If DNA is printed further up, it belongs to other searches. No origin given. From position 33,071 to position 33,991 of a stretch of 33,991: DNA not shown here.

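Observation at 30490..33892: Candidate system: degenerate TCS, VTC polyphosphate-tunnel protein and DUF4956 membrane protein in one operon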

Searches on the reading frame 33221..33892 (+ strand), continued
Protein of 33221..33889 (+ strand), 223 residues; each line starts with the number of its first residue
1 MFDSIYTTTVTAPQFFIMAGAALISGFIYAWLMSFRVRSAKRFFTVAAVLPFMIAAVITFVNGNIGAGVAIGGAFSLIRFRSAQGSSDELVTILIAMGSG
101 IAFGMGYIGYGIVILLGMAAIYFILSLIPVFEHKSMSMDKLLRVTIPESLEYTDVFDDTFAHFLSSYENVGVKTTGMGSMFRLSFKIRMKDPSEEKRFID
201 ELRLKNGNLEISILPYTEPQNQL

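Call 65: predict_structure(alignment_id=A4)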
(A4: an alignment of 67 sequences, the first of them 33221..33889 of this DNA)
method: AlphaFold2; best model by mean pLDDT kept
length: 223 residues; sequences in the alignment: 67
mean_pLDDT: 67.9   pTM: 0.44
mean pLDDT of the five models: 67.9, 63.7, 60.9, 59.3, 58.7
residues with pLDDT >= 90: 0; 70-90: 123; 50-70: 78; < 50: 22
segments of 3 or more residues with pLDDT < 50: 1-6, 36-39, 131-136, 218-223
pLDDT, mean of each block of 10 residues (from residue 1): 50 71 70 52 73 78 75 71 62 79 76 78 69 51 69 68 74 62 73 75 72 56 32
secondary structure, 60 per line:
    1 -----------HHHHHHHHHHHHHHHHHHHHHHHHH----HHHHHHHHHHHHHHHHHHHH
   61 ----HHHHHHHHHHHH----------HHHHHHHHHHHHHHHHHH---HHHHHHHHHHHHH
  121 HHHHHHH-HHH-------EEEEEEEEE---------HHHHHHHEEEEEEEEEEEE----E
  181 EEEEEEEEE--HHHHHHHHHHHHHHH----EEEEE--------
elements in order: H12-36 H41-60 H65-76 H87-104 H108-127 E139-147 H157-163 E164-175 E180-189 H192-206 E211-215

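Call 68: fold_search(model_id=the predicted structure, library=pdb)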
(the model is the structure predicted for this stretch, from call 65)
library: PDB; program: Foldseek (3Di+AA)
matches with E <= 10: 1463; with E <= 0.001: 0
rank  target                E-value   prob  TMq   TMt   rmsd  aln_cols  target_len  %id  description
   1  1fjg_F                8.8e-03  1.00  0.30  0.60   3.2        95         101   10  STRUCTURE OF THE THERMUS THERMOPHILUS 30S RIBOSOMAL SUBUNIT IN COMPLEX WITH THE ANTIBIOTICS STREPTOMYCIN, SPECTINOMYCI (released 2000-09-25)
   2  1g1x_A                1.1e-02  1.00  0.30  0.62   3.2        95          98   10  STRUCTURE OF RIBOSOMAL PROTEINS S15, S6, S18, AND 16S RIBOSOMAL RNA (released 2000-10-30)
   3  2bxj_A                1.2e-02  1.00  0.29  0.59   3.4        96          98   11  Double Mutant of the Ribosomal Protein S6 (released 2005-10-26)
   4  9fqz_CB               1.5e-02  1.00  0.24  0.07  10.1        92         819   15  CRYO-EM STRUCTURE OF HCT15 POLYSOMES BOUND TO EEF2, EBP1, AND SERBP1 (released 2026-01-14)
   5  1cqm_A                2.1e-02  1.00  0.30  0.61   3.3        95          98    9  PROTEIN AGGREGATION AND ALZHEIMER'S DISEASE: CRYSTALLOGRAPHIC ANALYSIS OF THE PHENOMENON. ENGINEERED VERSION OF THE RI (released 2000-09-08)
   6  2bvz                  2.1e-02  1.00  0.30  0.61   3.4        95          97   10  Mutant of the Ribosomal Protein S6 (released 2005-10-26)
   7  7ls1_m                2.4e-02  1.00  0.25  0.07  10.2        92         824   15  80S ribosome from mouse bound to eEF2 (Class II) (released 2021-11-03)
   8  3n0v_A                3.0e-02  1.00  0.25  0.21   4.0        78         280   14  Crystal structure of a formyltetrahydrofolate deformylase (PP_0327) from PSEUDOMONAS PUTIDA KT2440 at 2.25 A resolutio (released 2010-06-16)
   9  3n0v_B                3.3e-02  1.00  0.25  0.21   4.0        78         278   14  Crystal structure of a formyltetrahydrofolate deformylase (PP_0327) from PSEUDOMONAS PUTIDA KT2440 at 2.25 A resolutio (released 2010-06-16)
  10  3n0v_C                3.6e-02  1.00  0.25  0.21   4.0        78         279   14  Crystal structure of a formyltetrahydrofolate deformylase (PP_0327) from PSEUDOMONAS PUTIDA KT2440 at 2.25 A resolutio (released 2010-06-16)
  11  9m0p_CA               3.6e-02  1.00  0.24  0.11   6.5        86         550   15  Cryo-EM structure of human 80S ribosome in complex with montanine (released 2026-01-14)
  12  7ls2_m                3.8e-02  1.00  0.25  0.07  10.6        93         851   15  80S ribosome from mouse bound to eEF2 (Class I) (released 2021-11-03)
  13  4y6i_D                3.8e-02  1.00  0.25  0.46   6.5        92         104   13  Crystal structure of E.coli CutA1 E61V/C16A/C39A/C79A mutation (released 2015-09-23)
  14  7osa_eEF2             4.0e-02  1.00  0.24  0.07   6.3        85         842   15  Pre-translocation complex of 80 S.cerevisiae ribosome with eEF2 and ligands (released 2021-12-08)
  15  1qjh                  4.3e-02  1.00  0.28  0.60   3.5        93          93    9  Protein Aggregation and Alzheimer's Disease: Crystallographic Analysis of the Phenomenon. Engineered version of the ribo (released 2000-06-29)
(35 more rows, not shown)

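Call 90: search_protein_families(library=padloc, proteins=[window:33221-33889:+], max_evalue=0.01)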
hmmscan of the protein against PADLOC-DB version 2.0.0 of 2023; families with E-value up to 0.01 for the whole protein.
window:33221-33889:+ (223 aa): 0 families
